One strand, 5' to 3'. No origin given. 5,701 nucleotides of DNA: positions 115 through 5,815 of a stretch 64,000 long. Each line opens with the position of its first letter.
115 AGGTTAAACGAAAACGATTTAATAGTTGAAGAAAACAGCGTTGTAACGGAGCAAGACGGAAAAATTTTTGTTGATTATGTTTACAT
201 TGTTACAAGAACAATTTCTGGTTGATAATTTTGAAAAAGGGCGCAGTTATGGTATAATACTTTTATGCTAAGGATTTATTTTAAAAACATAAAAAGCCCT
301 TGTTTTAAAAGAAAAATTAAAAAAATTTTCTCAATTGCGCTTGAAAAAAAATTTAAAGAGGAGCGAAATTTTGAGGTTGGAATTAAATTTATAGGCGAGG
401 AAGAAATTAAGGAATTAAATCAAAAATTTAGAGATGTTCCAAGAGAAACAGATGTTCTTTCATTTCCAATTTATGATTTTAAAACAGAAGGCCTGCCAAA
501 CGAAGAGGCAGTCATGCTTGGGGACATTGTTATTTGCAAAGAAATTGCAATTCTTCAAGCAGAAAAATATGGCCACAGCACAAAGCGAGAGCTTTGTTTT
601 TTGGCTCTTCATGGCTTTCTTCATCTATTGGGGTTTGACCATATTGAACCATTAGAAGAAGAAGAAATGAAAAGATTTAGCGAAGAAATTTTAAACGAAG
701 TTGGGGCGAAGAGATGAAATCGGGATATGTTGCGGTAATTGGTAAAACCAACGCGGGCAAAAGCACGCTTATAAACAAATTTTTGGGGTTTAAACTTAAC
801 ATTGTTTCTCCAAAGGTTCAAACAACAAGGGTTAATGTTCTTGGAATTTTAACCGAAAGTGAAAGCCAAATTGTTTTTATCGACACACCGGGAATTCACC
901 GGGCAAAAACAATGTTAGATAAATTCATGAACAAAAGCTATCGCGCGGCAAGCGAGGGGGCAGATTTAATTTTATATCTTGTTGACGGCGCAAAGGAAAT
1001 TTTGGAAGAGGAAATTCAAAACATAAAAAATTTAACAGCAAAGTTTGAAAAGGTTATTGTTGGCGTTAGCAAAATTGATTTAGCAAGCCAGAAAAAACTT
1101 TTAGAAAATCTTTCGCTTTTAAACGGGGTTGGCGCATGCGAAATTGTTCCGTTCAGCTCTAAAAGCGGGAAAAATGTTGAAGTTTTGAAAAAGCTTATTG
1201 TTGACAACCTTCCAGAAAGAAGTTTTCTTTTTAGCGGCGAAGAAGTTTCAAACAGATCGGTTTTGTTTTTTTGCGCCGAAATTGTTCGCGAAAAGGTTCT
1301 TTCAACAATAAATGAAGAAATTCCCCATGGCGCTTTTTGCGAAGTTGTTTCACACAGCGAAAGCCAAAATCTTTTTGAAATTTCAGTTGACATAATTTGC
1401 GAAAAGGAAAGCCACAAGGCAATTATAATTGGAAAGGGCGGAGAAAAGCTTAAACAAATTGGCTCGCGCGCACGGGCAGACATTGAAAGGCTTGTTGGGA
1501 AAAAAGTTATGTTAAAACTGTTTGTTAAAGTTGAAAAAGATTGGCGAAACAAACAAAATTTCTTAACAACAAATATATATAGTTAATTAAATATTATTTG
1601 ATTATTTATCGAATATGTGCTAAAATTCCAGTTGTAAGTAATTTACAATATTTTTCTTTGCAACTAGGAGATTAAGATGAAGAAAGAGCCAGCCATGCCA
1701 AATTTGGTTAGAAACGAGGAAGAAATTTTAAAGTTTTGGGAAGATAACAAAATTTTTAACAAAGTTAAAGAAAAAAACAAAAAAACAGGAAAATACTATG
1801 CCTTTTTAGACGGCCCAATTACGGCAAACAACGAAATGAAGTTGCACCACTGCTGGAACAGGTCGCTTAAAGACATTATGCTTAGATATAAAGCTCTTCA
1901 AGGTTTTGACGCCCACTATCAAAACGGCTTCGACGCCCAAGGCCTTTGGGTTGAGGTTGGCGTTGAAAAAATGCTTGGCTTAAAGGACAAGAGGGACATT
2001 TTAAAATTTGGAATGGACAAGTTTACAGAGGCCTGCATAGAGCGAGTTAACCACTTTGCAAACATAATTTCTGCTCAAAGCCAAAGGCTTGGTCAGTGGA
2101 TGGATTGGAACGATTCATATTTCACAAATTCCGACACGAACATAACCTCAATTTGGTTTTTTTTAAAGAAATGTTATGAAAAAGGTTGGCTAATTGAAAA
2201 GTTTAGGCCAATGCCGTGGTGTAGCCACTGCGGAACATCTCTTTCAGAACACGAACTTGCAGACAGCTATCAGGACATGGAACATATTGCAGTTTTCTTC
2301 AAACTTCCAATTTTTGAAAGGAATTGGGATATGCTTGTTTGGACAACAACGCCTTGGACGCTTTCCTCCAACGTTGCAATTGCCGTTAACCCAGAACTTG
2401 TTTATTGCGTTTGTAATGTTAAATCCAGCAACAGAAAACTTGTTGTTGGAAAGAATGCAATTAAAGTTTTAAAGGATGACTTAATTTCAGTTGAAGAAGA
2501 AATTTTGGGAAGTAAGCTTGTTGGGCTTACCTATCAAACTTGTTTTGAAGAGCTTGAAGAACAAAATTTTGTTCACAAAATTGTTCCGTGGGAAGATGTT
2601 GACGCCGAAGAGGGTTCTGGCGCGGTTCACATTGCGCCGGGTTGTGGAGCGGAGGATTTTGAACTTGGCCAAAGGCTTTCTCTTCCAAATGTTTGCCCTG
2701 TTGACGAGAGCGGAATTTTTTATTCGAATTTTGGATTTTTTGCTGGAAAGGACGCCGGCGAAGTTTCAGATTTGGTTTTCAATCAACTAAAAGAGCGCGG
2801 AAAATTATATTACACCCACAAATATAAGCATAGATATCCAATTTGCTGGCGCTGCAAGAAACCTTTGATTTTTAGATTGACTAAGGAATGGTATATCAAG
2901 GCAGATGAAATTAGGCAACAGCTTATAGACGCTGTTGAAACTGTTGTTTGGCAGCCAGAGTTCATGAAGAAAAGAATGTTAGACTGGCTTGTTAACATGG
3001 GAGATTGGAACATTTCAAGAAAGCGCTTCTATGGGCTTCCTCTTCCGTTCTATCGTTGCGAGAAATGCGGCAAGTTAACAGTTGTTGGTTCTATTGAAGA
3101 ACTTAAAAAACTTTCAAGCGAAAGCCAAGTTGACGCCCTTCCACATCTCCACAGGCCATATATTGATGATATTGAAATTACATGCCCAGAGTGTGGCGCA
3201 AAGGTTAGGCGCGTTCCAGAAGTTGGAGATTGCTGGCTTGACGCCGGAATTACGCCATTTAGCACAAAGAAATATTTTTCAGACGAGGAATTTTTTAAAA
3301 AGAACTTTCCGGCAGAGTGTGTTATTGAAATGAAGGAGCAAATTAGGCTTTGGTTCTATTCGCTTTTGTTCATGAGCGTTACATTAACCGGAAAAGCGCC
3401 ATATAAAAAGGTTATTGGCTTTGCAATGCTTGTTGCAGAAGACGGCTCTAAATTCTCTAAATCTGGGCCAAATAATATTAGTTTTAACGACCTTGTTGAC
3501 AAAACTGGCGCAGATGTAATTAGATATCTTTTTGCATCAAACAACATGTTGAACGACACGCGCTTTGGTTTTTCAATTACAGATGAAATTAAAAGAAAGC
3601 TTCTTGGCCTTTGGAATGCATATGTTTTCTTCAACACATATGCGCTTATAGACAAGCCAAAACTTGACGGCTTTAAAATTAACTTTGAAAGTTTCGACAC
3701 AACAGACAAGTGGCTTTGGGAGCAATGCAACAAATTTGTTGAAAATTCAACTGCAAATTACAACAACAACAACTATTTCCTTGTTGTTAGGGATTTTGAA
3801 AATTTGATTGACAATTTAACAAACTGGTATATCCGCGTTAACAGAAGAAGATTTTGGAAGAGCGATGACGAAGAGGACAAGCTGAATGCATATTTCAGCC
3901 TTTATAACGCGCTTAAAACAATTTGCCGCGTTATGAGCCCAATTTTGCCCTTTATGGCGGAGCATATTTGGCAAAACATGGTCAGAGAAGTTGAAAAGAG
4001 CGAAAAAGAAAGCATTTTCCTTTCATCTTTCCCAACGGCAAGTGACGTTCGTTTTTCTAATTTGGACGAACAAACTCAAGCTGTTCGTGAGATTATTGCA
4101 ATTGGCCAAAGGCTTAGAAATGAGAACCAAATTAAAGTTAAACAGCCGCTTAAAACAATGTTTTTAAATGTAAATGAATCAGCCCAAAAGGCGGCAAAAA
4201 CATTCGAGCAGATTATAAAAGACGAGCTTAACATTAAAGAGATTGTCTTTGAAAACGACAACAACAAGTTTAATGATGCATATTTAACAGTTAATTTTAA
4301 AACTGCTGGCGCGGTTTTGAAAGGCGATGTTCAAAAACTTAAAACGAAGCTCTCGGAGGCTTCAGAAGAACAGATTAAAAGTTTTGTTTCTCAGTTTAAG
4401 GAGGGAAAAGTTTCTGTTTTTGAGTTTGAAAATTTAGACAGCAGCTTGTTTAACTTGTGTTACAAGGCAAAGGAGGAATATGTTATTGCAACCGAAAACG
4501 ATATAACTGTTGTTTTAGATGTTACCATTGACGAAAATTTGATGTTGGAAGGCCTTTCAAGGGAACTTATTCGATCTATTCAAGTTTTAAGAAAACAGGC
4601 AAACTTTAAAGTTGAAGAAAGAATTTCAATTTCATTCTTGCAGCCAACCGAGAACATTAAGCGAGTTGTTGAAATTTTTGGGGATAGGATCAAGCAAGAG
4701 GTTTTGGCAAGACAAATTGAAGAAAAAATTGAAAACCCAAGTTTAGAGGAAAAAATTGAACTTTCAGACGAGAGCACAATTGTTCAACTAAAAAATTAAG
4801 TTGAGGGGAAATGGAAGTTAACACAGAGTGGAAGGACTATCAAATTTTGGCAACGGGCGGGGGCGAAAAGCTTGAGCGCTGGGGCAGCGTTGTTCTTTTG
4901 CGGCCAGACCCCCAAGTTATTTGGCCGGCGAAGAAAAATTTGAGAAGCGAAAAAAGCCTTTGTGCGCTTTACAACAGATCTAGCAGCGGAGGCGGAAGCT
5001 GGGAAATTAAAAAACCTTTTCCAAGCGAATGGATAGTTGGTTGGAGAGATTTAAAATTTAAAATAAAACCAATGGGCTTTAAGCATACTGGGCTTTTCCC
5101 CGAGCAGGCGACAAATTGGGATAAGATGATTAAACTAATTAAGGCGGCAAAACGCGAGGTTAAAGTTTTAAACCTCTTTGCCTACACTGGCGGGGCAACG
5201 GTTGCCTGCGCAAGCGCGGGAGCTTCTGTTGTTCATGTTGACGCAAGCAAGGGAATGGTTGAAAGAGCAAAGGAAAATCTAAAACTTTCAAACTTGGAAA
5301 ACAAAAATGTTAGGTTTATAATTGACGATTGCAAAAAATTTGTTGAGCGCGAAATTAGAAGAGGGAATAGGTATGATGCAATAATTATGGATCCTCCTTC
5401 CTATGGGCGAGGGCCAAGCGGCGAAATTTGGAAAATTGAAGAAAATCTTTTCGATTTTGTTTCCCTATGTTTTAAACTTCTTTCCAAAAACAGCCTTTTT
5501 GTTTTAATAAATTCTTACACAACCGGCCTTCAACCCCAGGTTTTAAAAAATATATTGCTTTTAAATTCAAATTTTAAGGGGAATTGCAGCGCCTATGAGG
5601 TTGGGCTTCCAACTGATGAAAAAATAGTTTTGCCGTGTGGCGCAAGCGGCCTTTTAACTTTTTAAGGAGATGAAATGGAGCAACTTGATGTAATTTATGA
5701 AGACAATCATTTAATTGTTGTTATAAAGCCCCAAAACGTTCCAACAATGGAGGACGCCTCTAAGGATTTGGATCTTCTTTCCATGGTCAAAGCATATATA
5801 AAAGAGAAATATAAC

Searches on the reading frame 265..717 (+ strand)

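Call 45: search_protein_families(library=pfam, proteins=[window:265-717:+])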
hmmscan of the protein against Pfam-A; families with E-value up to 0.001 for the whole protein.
window:265-717:+ (150 aa): 1 family
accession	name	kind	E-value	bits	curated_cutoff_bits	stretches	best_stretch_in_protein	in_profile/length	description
PF02130.23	YbeY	-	2.5e-39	134.5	25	1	15-145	8-128/129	Endoribonuclease YbeY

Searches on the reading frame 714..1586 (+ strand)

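Call 45: search_protein_families(library=pfam, proteins=[window:714-1586:+])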
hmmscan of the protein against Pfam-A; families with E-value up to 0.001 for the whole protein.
window:714-1586:+ (290 aa): 9 families
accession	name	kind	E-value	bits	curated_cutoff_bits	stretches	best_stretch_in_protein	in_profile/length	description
PF01926.29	MMR_HSR1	-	4e-22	78.9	21.9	1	6-113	2-106/113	50S ribosome-binding GTPase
PF07650.23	KH_2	-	2e-16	60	22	1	202-278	1-78/78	KH domain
PF00350.29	Dynamin_N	-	7.4e-14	52.6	27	2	6-45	1-40/168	Dynamin family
PF02421.24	FeoB_N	-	1.1e-11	44.9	27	1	6-161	3-155/156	Ferrous iron transport protein B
PF04548.22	AIG1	-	1.3e-09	38.1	27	1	7-118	4-118/212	AIG1 family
PF00009.33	GTP_EFTU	-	1.9e-09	37.8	26.5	1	41-167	65-187/188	Elongation factor Tu GTP binding domain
PF10662.15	PduV-EutP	-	2.1e-07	31.3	21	1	6-162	4-141/143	Ethanolamine utilisation - propanediol utilisation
PF03193.22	RsgA_GTPase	-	1.8e-06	28.3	30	0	4-64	107-171/174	RsgA GTPase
PF00071.28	Ras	-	0.001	19.2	21.6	0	6-156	2-150/162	Ras family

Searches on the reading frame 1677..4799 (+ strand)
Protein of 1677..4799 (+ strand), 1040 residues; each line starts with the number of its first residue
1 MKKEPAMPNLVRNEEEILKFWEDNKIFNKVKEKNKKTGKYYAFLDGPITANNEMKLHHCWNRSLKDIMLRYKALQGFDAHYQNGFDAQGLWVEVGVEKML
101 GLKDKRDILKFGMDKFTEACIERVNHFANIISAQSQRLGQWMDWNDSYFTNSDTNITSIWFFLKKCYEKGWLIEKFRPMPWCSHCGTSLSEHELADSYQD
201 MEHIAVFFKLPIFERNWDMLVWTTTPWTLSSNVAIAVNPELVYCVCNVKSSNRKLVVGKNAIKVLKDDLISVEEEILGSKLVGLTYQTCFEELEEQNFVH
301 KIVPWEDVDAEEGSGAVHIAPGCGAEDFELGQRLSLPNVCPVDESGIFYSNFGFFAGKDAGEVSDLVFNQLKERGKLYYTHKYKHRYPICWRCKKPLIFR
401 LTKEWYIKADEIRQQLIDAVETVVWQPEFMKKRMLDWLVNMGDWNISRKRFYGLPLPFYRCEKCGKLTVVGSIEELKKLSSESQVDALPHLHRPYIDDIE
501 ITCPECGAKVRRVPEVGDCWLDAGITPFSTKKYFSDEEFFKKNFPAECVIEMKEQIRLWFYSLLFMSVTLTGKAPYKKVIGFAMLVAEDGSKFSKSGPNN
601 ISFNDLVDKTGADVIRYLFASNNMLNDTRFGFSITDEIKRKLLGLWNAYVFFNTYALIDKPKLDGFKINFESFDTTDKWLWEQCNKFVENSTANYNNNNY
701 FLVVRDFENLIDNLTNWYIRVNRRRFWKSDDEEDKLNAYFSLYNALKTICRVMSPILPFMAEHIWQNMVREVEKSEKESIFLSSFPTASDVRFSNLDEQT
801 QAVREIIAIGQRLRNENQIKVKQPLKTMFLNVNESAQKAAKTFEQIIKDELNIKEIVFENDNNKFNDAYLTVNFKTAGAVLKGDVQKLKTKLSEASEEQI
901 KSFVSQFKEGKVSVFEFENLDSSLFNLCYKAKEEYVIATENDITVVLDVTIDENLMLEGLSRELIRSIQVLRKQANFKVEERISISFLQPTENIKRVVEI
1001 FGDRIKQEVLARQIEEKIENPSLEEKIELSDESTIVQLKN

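Call 18: search_protein_families(library=pfam, proteins=[window:1677-4799:+])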
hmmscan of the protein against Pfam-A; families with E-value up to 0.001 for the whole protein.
window:1677-4799:+ (1040 aa): 4 families
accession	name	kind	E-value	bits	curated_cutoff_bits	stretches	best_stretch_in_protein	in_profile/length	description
PF00133.28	tRNA-synt_1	-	4.7e-99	332.4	22.7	1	17-629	2-412/414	tRNA synthetases class I (I, L, M and V)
PF19302.4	DUF5915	-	1.5e-30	106.7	27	1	844-1038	1-192/195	Domain of unknown function (DUF5915)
PF08264.19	Anticodon_1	-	1.5e-30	106.5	25.1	1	677-827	1-146/148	Anticodon-binding domain of tRNA ligase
PF09334.17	tRNA-synt_1g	-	1.1e-12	47.9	20.1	1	520-630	248-366/391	tRNA synthetases class I (M)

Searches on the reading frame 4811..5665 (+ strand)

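Call 45: search_protein_families(library=pfam, proteins=[window:4811-5665:+])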
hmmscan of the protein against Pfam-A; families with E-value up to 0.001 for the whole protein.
window:4811-5665:+ (284 aa): 7 families
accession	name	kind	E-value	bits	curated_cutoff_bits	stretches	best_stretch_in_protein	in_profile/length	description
PF10672.15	Methyltrans_SAM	-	1e-15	58.2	27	1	72-201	84-209/286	S-adenosylmethionine-dependent methyltransferase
PF03602.21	Cons_hypoth95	-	2.5e-08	34.3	24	1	107-196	33-122/182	Conserved hypothetical protein 95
PF13649.12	Methyltransf_25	-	3.2e-06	28.2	27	1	119-193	1-70/97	Methyltransferase domain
PF13847.12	Methyltransf_31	-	1.6e-05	25.1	27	1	115-232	3-109/145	Methyltransferase domain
PF09445.16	Methyltransf_15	-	1.9e-05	24.7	22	1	118-199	3-83/165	RNA cap guanine-N2 methyltransferase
PF01564.23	Spermine_synth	-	8.5e-05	22.6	22.9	1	139-268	44-165/186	Spermine/spermidine synthase domain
PF02475.24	TRM5-TYW2_MTfase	-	0.00025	21.5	28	1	108-195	29-112/164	TRM5/TYW2 methyltransferase domain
